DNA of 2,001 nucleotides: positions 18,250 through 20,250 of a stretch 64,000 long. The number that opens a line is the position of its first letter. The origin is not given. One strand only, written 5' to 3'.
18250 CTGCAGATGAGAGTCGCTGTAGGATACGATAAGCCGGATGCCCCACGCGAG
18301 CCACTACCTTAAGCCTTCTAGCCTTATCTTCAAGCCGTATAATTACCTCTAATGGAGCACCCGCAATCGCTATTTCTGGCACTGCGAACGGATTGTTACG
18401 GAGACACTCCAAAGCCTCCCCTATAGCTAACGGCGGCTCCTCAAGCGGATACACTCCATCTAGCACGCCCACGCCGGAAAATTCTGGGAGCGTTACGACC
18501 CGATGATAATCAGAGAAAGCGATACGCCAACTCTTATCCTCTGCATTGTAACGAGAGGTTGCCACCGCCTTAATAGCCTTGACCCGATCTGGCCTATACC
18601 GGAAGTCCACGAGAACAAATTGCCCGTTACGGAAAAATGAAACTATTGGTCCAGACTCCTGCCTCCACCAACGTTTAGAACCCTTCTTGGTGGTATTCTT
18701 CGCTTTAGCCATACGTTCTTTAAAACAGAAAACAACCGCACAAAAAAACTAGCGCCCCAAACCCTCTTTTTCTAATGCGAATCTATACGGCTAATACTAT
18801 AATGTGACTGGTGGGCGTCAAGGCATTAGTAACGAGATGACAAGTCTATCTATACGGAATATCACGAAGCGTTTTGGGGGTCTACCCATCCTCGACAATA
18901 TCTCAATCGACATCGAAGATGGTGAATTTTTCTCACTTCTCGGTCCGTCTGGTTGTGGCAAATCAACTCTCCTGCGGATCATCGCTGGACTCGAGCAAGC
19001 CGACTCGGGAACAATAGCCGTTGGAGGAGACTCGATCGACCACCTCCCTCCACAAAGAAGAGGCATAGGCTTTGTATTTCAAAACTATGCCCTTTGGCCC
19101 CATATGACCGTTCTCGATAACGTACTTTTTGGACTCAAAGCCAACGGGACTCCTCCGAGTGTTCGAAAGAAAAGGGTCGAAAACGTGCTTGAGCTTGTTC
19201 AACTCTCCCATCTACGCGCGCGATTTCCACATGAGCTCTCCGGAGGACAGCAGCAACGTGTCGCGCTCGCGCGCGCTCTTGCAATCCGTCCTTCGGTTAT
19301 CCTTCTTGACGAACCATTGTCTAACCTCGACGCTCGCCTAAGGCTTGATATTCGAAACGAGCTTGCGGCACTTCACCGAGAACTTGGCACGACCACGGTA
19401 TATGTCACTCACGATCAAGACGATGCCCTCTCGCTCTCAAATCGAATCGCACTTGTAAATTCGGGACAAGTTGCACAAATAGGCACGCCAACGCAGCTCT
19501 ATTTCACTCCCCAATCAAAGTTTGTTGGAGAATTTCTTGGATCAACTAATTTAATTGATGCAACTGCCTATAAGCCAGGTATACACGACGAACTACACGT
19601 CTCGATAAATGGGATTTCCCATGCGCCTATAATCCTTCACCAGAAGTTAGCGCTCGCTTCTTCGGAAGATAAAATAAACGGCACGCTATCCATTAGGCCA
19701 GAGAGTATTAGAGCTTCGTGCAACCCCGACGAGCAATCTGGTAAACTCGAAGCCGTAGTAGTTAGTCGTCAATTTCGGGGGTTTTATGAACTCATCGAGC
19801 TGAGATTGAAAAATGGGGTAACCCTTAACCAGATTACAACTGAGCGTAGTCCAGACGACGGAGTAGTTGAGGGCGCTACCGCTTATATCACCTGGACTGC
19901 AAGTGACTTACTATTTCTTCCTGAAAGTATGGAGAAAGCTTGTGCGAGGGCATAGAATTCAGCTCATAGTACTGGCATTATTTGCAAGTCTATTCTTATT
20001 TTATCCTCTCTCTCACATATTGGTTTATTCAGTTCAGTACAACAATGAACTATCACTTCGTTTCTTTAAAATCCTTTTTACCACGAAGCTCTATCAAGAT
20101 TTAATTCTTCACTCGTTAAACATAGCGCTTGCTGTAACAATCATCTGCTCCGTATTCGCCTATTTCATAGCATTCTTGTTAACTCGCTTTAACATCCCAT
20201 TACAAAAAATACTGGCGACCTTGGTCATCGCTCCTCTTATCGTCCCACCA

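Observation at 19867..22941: In-frame fusion of a double ABC permease with its periplasmic solute-binding protein, retaining a signal-peptide-like junction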

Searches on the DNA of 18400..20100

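Call 55: search_rna_families(source=window, start=18400, end=20100, threshold=evalue, max_evalue=1)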
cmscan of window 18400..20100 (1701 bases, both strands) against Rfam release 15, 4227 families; matches with E-value up to 1: 0.
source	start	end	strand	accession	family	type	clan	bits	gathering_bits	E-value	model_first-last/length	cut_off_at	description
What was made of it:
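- Tried and rejected: Rfam gave no hit at E <= 1 (call 55).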
